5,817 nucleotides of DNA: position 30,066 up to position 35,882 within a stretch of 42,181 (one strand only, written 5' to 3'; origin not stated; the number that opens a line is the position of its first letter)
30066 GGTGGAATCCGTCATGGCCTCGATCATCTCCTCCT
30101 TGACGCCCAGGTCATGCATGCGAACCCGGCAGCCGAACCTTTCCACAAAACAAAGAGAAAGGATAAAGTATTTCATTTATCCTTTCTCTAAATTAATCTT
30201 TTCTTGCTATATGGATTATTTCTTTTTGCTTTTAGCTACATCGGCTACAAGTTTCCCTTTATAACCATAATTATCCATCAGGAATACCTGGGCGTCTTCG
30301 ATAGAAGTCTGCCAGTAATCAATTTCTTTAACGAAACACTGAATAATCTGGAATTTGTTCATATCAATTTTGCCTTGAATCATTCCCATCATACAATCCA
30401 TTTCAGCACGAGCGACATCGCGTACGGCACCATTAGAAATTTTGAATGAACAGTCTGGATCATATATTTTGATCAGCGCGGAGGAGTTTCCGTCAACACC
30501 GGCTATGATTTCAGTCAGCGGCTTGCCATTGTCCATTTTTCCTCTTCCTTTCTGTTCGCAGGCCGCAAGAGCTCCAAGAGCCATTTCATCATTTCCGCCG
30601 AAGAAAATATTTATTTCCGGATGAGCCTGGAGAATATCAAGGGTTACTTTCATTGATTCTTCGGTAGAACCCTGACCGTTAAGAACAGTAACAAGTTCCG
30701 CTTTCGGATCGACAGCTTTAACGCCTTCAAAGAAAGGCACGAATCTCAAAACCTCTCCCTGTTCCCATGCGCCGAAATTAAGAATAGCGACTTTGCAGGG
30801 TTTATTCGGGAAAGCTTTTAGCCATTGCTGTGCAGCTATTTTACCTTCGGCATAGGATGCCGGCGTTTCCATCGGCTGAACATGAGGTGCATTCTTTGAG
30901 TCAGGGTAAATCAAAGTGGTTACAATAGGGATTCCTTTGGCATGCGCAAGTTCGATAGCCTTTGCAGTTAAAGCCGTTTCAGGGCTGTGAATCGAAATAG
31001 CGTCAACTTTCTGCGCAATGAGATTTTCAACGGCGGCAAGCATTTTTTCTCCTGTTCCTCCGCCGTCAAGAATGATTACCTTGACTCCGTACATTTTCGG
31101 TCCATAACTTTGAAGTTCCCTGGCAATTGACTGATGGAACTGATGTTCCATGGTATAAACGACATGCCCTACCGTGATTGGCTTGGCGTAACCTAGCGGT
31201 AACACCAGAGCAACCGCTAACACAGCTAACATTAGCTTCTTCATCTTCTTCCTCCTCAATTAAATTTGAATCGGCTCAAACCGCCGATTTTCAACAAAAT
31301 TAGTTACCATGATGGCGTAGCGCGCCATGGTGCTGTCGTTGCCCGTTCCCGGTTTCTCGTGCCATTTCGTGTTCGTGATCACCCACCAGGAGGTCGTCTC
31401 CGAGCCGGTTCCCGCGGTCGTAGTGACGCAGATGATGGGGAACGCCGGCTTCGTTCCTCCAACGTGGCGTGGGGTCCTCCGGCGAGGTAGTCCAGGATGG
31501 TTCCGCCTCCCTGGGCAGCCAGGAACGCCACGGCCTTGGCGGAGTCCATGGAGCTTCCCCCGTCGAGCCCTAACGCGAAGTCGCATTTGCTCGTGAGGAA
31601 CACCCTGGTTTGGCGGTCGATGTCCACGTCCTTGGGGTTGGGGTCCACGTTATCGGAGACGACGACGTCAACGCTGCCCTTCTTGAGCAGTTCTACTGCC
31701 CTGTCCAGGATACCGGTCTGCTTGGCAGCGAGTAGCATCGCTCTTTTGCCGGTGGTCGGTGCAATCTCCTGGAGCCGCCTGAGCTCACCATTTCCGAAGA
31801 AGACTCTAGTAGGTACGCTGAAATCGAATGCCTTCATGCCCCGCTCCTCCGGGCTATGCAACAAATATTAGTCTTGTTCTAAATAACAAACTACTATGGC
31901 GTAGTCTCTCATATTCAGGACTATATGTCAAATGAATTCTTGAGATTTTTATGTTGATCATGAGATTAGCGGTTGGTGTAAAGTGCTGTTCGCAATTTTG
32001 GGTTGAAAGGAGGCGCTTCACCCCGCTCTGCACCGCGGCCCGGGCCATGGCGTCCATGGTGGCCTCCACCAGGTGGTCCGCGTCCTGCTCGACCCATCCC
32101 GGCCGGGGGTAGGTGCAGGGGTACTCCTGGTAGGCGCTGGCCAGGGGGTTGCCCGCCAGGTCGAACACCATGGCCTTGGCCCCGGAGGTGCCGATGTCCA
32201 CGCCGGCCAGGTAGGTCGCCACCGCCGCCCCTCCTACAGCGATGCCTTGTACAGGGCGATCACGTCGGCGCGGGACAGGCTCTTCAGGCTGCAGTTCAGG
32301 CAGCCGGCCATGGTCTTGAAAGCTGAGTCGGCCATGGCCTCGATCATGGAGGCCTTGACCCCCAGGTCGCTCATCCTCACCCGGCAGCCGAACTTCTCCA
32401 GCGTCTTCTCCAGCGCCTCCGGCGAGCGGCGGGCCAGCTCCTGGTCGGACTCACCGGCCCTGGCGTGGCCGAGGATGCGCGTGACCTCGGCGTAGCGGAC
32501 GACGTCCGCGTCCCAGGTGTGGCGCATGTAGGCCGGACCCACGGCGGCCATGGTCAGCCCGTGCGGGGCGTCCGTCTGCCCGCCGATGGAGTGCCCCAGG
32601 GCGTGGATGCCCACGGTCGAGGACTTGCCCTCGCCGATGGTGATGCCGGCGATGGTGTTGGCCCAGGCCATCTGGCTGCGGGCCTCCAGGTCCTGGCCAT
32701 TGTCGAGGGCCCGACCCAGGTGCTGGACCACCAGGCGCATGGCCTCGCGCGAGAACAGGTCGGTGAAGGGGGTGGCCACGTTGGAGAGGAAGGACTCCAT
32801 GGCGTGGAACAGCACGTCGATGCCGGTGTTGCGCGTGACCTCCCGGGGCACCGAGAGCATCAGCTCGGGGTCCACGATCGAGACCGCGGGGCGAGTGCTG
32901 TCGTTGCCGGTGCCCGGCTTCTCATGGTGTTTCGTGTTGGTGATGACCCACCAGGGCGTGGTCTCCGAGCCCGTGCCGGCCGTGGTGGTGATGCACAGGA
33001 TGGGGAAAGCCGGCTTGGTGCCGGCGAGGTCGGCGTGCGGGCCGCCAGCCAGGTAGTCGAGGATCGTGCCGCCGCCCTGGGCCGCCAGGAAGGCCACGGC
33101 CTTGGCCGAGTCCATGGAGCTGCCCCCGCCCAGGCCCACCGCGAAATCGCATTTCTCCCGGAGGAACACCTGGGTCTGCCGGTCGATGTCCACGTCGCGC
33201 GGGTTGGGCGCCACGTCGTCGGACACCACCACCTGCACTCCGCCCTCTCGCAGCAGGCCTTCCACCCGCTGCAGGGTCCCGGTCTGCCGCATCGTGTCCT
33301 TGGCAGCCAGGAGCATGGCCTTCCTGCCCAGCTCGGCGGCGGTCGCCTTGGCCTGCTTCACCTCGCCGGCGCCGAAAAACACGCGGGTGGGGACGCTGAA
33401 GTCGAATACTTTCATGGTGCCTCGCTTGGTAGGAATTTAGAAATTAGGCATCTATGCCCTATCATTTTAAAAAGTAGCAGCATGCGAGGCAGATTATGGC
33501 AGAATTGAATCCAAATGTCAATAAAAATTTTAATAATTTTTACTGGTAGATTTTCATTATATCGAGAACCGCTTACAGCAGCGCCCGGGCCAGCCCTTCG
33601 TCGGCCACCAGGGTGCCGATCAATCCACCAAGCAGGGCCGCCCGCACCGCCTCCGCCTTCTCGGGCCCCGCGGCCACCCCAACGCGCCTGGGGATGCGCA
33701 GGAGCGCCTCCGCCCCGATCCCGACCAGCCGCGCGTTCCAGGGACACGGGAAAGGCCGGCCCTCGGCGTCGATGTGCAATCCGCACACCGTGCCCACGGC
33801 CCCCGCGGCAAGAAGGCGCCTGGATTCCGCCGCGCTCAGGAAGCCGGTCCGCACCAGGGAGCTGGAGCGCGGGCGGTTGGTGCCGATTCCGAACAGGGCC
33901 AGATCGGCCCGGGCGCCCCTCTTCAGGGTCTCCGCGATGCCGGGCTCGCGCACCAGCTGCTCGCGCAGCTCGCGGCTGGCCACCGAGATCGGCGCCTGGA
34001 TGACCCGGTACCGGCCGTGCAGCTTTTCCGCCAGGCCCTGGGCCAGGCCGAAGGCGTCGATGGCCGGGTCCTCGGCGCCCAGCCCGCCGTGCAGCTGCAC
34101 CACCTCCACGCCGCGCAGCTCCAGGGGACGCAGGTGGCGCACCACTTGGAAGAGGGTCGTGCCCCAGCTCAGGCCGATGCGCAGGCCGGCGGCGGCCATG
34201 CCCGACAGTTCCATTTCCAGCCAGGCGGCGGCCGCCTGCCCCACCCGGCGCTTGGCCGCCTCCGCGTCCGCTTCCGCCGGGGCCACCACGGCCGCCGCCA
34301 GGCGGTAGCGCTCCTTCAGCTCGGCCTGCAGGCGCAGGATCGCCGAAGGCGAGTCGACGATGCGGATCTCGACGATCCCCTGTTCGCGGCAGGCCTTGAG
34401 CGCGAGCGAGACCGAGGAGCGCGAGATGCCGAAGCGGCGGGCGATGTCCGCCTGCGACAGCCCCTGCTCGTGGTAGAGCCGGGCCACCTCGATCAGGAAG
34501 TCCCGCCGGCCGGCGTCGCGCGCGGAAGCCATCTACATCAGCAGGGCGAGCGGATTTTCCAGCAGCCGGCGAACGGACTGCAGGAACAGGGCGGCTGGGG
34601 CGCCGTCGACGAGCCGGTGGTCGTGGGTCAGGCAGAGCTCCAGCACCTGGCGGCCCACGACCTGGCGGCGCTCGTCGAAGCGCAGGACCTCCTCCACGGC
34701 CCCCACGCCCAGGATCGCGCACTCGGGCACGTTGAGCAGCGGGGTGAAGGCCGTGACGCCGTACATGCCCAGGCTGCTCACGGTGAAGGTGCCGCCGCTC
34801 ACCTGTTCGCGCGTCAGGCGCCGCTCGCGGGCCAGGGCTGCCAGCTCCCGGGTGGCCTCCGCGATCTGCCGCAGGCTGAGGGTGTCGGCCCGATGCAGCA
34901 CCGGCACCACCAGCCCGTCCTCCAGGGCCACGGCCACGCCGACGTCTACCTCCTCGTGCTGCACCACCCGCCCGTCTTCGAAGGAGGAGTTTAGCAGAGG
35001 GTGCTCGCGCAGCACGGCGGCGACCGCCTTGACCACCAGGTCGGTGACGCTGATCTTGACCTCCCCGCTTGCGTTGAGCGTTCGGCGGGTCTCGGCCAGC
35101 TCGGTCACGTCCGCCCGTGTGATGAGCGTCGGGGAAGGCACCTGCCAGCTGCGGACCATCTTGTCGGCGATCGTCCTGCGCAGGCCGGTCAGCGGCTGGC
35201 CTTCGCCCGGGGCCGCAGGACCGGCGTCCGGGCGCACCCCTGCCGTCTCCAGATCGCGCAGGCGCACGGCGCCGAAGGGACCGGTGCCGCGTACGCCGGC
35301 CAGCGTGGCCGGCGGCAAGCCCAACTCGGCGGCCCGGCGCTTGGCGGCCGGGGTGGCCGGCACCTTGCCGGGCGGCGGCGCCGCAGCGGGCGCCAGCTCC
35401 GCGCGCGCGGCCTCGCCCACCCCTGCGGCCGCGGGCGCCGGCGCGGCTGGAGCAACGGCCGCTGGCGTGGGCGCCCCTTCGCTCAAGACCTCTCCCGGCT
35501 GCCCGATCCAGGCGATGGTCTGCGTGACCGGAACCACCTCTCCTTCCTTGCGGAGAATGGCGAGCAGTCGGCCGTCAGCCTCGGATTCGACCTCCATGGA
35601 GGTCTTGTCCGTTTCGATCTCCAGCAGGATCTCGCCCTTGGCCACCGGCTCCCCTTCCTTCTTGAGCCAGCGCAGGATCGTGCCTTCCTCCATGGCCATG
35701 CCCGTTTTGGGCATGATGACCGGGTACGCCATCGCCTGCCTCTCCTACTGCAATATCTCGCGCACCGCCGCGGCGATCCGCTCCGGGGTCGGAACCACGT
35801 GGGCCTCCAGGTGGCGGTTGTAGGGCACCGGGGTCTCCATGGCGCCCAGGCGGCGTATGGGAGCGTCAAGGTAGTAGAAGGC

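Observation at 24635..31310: An intact low-GC sugar ABC transporter split into two sharply bounded blocks inside a high-GC catabolic locus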

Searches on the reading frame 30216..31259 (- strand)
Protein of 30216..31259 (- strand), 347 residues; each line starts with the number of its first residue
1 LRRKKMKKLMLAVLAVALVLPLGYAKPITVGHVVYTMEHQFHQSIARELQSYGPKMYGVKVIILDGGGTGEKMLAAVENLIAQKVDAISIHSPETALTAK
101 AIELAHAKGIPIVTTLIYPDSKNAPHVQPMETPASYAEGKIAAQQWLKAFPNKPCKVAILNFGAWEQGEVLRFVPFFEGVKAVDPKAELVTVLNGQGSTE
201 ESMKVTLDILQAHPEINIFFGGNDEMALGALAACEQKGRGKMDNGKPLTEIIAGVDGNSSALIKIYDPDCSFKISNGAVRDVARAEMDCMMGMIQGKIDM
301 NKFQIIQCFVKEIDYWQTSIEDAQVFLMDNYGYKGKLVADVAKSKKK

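Call 5: search_protein_families(library=pfam, proteins=[window:30216-31259:-])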
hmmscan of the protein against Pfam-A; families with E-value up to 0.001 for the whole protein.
window:30216-31259:- (347 aa): 3 families
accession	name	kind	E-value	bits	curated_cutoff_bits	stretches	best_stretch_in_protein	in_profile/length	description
PF13407.12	Peripla_BP_4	-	2.4e-28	99.8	35.1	1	30-297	1-257/258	Periplasmic binding protein domain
PF00532.27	Peripla_BP_1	-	3.6e-10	40.2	22.2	1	29-241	3-208/281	Periplasmic binding proteins and sugar binding domain of LacI family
PF13458.12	Peripla_BP_6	-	0.00049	20.3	31.7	1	59-139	43-122/343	Periplasmic binding protein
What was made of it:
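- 30146..31307 (-): Foreign SBP cassette: leader, GAGGAGG RBS, SBP CDS 30216-31244 (342 aa), and terminator hairpin 30154-30189. It replaces 471 bp (codons 175-338) of ADH2. Pfam Peripla_BP_4 (call 5).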

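Call 11: find_encoding_contigs(protein=window:30216-31259:-, flank=10000, max_places=10)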
Protein window:30216-31259:- (347 aa): no gene with exactly this product is on record in the collection.

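Call 33: find_related_loci(query=window:30216-31259:-, collection=genome_contigs, flank=8000)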
Query window:30216-31259:- (347 aa) in genome_contigs; peptide patterns used: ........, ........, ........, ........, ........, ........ (x = any residue, [..] = any of these).
239 stretches matched a pattern; 41 encode a relative of the query (tblastn E <= 1e-3); 40 distinct loci.
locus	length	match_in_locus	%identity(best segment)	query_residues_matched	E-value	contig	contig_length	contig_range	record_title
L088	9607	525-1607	89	1-347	0e+0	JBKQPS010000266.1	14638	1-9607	MAG: Spirochaetia bacterium isolate MGr1A1B1C__bin_146 MGr1A1B1C_000000244652, whole genome shotgun sequence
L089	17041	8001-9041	95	1-347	0e+0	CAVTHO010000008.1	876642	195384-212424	MAG: uncultured Spirochaetota bacterium isolate MFD05942.bin.2.325 genome assembly, contig: contig_44774, whole genome s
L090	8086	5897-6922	64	6-347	1e-150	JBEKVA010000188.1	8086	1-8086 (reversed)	MAG: Spirochaetia bacterium isolate SPRUCE 594 SPRUCE_594_188, whole genome shotgun sequence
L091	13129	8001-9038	63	2-347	9e-150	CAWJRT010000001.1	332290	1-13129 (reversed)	MAG: uncultured Spirochaetota bacterium isolate MFD01476.bin.2.154 genome assembly, contig: contig_10078, whole genome s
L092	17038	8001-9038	61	2-347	4e-147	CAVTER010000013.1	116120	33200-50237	MAG: uncultured Spirochaetota bacterium isolate MFD00905.bin.2.162 genome assembly, contig: contig_71640, whole genome s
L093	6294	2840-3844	64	4-337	4e-143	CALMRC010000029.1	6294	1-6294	MAG TPA_asm: uncultured Spirochaetes bacterium isolate SRR6284162_bin.1_CONCOCT_v1.1_MAG genome assembly, contig: ERZ795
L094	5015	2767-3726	59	26-345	2e-127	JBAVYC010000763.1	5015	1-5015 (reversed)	MAG: Desulfobacterales bacterium isolate MFD03804_ilm_asm_bin1 k127_347202, whole genome shotgun sequence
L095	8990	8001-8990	58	5-331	3e-126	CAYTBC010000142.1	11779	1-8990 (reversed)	MAG TPA_asm: uncultured Desulfosarcina sp. isolate SRP214966_co3_311 genome assembly, contig: NODE_8844_length_11779_cov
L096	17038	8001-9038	55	3-346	9e-126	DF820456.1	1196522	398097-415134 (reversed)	Bacterium UASB14 DNA, scaffold: UASB14_scaffold_2, whole genome shotgun sequence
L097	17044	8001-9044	53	2-337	7e-118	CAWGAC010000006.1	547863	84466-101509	MAG: uncultured Spirochaetota bacterium isolate MFD04408.bin.2.124 genome assembly, contig: contig_31860, whole genome s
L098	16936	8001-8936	34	25-332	1e-49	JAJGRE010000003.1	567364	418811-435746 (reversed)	Calditrichales bacterium MX18-03 contig3_567364bp, whole genome shotgun sequence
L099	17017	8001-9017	30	2-332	2e-49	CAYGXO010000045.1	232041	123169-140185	MAG TPA_asm: uncultured Spirochaetaceae bacterium isolate ERP119294_co2_1 genome assembly, contig: k141_2612771, whole g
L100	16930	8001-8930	33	26-332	9e-49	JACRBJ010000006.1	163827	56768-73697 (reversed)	MAG: Chloroflexi bacterium isolate NC_groundwater_1617_Pr3_B-0.1um_54_22 SR-2_scaffold_141_616018, whole genome shotgun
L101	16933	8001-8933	32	26-332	6e-48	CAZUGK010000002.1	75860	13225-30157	MAG TPA_asm: uncultured Clostridiaceae bacterium isolate binchicken_co104_9 genome assembly, contig: NODE_290_length_758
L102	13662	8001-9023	32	3-332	8e-48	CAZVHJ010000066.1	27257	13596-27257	MAG TPA_asm: uncultured Spirochaetaceae bacterium isolate binchicken_co178_254 genome assembly, contig: NODE_2434_length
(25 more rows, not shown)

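Call 49: search_protein_families(library=ncbifam, proteins=[window:30216-31244:-], max_evalue=1e-10)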
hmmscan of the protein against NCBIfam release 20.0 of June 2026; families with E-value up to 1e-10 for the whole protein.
window:30216-31244:- (342 aa): 1 family
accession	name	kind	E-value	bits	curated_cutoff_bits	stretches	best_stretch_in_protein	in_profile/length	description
NF007936.0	PRK10653.1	equivalog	5.7e-14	52.1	337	1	1-236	3-233/295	ribose ABC transporter substrate-binding protein RbsB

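Call 64: search_dna_similar(query=window:30216-31244:-, collection=plasmids, mode=protein, max_rows=8)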
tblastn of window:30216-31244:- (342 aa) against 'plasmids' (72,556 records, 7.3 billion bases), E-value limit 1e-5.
Records with a match: 300; places in all: 368; records where one place covers at least 80% of the query: 3.
Best place of each record, by identity: <60% 300.
By first word of the organism name: Sinorhizobium 71; Rhizobium 58; Agrobacterium 32; Pantoea 17; Ensifer 15; Shinella 14; Phaeobacter 12; Phyllobacterium 7; Mesorhizobium 5; Duffyella 4; and 40 more.
By predicted mobility (MOB-suite, as given by PLSDB): non-mobilizable 161; conjugative 84; mobilizable 55.
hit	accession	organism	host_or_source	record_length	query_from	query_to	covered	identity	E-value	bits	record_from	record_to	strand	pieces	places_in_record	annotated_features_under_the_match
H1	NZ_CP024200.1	Thalassospira marina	-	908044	23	275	74%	29.5%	4e-8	62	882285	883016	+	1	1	substrate-binding domain-containing protein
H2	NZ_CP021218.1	Sinorhizobium meliloti RU11/001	-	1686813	20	293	80%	26.8%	8e-7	58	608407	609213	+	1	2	none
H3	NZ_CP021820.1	Sinorhizobium meliloti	Medicago truncatula,Single Cell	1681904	25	293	79%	27.2%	7e-7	59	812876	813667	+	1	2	none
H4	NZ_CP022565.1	Rhizobium leguminosarum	Root nodule,Pisum sativum root-nodule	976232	25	296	80%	26.7%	3e-6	57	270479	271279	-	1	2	substrate-binding domain-containing protein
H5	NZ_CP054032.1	Rhizobium indicum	Pisum sativum l. (pea),Pure culture,Pea ...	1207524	25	293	79%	27.0%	9e-7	58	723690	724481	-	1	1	record has no annotation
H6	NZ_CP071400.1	Rhizobium leguminosarum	lentil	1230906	25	293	79%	27.0%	9e-7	58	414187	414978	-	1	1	record has no annotation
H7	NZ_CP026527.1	Sinorhizobium meliloti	Medicago sativa L. subsp. ambigua,Cell ...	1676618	25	293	79%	26.9%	6e-7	59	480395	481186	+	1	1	none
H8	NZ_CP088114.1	Sinorhizobium meliloti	cell culture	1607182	25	293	79%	26.9%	1e-6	58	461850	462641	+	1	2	none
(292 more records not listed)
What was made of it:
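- Tried and rejected: PLSDB plasmids have nothing above 30% aa identity to the SBP (call 64).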

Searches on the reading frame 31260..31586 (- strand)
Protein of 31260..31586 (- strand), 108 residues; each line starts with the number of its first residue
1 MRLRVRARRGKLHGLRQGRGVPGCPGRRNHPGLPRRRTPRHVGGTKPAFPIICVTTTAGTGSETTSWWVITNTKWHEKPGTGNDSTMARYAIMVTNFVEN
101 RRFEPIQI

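Call 5: search_protein_families(library=pfam, proteins=[window:31260-31586:-])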
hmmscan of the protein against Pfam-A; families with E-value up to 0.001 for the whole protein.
window:31260-31586:- (108 aa): 1 family
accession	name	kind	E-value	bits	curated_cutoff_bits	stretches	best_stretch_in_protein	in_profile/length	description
PF00465.25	Fe-ADH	-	6e-11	42.7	31.3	1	45-93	118-166/168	Iron-containing alcohol dehydrogenase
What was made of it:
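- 31329..31837 (-): 5' fragment of the ADH2 pseudogene (codons 1-174), with a frameshift near codon 130. Pfam Fe-ADH fragment (call 5).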

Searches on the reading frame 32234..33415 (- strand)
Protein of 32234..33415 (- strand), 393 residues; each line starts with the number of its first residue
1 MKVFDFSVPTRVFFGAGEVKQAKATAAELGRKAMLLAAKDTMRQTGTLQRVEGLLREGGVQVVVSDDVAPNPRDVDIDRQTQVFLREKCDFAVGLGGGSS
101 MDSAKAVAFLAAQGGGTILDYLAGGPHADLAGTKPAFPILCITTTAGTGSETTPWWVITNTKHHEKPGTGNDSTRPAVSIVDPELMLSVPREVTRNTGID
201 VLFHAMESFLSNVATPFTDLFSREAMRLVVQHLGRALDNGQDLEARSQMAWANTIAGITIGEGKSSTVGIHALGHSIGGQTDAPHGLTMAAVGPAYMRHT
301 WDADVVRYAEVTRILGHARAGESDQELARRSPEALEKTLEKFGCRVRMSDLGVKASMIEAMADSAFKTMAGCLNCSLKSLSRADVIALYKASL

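Call 5: search_protein_families(library=pfam, proteins=[window:32234-33415:-])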
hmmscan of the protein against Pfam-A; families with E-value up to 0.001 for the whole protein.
window:32234-33415:- (393 aa): 3 families
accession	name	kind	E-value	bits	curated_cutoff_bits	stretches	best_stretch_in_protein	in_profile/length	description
PF00465.25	Fe-ADH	-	5.9e-46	156.6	31.3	1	9-183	1-168/168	Iron-containing alcohol dehydrogenase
PF25137.1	ADH_Fe_C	-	4.7e-44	150.9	27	1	196-392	3-193/194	Fe-containing alcohol dehydrogenase family, C-terminal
PF13685.12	Fe-ADH_2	-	1.5e-08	35.2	28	1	15-110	3-96/149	Iron-containing alcohol dehydrogenase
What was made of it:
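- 32234..33415 (-): Intact native Fe-dependent alcohol dehydrogenase ADH1. GC3 0.95. Pfam Fe-ADH and ADH_Fe_C (call 5).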

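Call 49: search_protein_families(library=ncbifam, proteins=[window:32234-33415:-], max_evalue=1e-10)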
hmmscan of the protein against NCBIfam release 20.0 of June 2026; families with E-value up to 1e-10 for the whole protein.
window:32234-33415:- (393 aa): 14 families
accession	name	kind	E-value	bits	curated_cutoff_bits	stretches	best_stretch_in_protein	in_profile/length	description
NF053866.1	CholDhdGbsBBac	equivalog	6.8e-75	252.1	550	1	3-374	9-374/392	choline dehydrogenase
NF041833.1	Fe_ADH_ErcA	equivalog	3.2e-74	250.3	550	1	11-392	10-381/382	alcohol dehydrogenase-like regulatory protein ErcA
NF050025.1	SulfAcetaldRedSarD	equivalog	5.4e-64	216.4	700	1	4-368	3-361/385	sulfoacetaldehyde reductase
TIGR02638.1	lactal_redase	equivalog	9.7e-62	208.9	523.15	1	6-389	4-379/379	lactaldehyde reductase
NF007911.0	PRK10624.1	equivalog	4.7e-58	197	537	1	12-391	11-380/382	lactaldehyde reductase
NF007363.0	PRK09860.1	equivalog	5.8e-58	196.8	581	1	5-392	5-382/383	L-threonine dehydrogenase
TIGR03405.1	Phn_Fe-ADH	equivalog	7.7e-55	186.1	423.7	1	7-368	2-346/355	iron-containing alcohol dehydrogenase PsrA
NF010378.0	PRK13805.1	equivalog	4.9e-54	183.5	951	1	6-355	459-824/872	bifunctional acetaldehyde-CoA/alcohol dehydrogenase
NF058672.1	4HyButDHCUPNE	equivalog_domain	8.4e-52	176.6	500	1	10-392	8-377/378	4-hydroxybutyrate dehydrogenase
NF011998.0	PRK15454.1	equivalog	8.3e-46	156.5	556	1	2-391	20-393/395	ethanolamine utilization ethanol dehydrogenase EutG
TIGR04266.1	NDMA_methanol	equivalog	8e-38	130.3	625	1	6-318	13-321/420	NDMA-dependent methanol dehydrogenase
NF011717.0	PRK15138.1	equivalog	1.7e-30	106.4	645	1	1-362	1-357/387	alcohol dehydrogenase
NF041822.1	daptide_DH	equivalog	2.7e-13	49.6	300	1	45-391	14-361/363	daptide-type RiPP biosynthesis dehydogenase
NF006941.0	PRK09423.1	subfamily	1e-11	44.3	336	1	6-111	5-107/367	glycerol dehydrogenase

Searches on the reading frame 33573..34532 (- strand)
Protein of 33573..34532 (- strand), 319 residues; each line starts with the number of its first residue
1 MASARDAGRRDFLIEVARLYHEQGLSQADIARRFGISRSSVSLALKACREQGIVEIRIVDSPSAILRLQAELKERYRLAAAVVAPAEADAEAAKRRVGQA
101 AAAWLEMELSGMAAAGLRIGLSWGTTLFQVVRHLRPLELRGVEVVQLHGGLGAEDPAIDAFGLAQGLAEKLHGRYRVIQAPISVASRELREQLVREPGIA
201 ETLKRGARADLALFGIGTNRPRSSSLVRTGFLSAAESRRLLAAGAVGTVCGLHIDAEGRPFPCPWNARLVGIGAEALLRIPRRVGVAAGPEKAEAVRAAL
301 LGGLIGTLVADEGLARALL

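Call 49: search_protein_families(library=ncbifam, proteins=[window:33573-34532:-], max_evalue=1e-10)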
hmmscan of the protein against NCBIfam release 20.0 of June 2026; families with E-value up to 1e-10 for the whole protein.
window:33573-34532:- (319 aa): 2 families
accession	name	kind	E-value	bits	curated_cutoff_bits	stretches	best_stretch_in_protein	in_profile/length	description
NF053881.1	TransRegDeoRBac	equivalog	2.9e-59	200.8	420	1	9-319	5-310/311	DNA-binding transcriptional repressor DeoR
NF011947.0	PRK15418.1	equivalog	2.3e-38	132.2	486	1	12-319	18-315/319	transcriptional regulator LsrR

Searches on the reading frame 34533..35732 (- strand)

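Call 49: search_protein_families(library=ncbifam, proteins=[window:34533-35732:-], max_evalue=1e-10)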
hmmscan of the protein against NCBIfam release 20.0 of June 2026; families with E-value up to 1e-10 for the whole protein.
window:34533-35732:- (399 aa): 11 families
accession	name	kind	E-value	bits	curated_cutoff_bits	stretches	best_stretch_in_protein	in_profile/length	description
TIGR01349.1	PDHac_trf_mito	equivalog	3e-82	277.1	445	1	5-399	2-437/437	pyruvate dehydrogenase complex dihydrolipoamide acetyltransferase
NF008814.0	PRK11854.1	equivalog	1.2e-71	242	722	2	178-395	409-633/637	pyruvate dehydrogenase complex dihydrolipoyllysine-residue acetyltransferase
NF004309.0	PRK05704.1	equivalog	1.3e-66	225.7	449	1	4-399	4-406/408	2-oxoglutarate dehydrogenase complex dihydrolipoyllysine-residue succinyltransferase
TIGR01347.1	sucB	equivalog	9.3e-64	216.1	378.65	1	7-399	5-402/404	dihydrolipoyllysine-residue succinyltransferase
TIGR01348.1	PDHac_trf_long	equivalog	2.1e-63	214.8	552.1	1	5-399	158-587/587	dihydrolipoyllysine-residue acetyltransferase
TIGR02927.1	SucB_Actino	equivalog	7.1e-59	200.1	423.45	2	176-393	342-570/579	2-oxoglutarate dehydrogenase, E2 component, dihydrolipoamide succinyltransferase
NF011416.0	PRK14843.1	equivalog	4.2e-45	154.1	429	1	177-399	119-347/347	dihydrolipoamide acetyltransferase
NF008815.0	PRK11857.1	equivalog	1.2e-39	136.6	378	1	176-395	78-303/308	dihydrolipoamide acetyltransferase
NF008907.0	PRK12270.1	equivalog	9.9e-28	96.4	878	1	135-392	119-362/1241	multifunctional oxoglutarate decarboxylase/oxoglutarate dehydrogenase thiamine pyrophosphate-binding subunit/dihydrolipoyllysine-residue suc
NF011457.0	PRK14875.1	equivalog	5.3e-25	88.2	307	1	2-89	3-82/372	acetoin dehydrogenase dihydrolipoyllysine-residue acetyltransferase subunit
NF008854.0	PRK11892.1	equivalog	2e-19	69.6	454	1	1-107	1-109/464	pyruvate dehydrogenase complex E1 component subunit beta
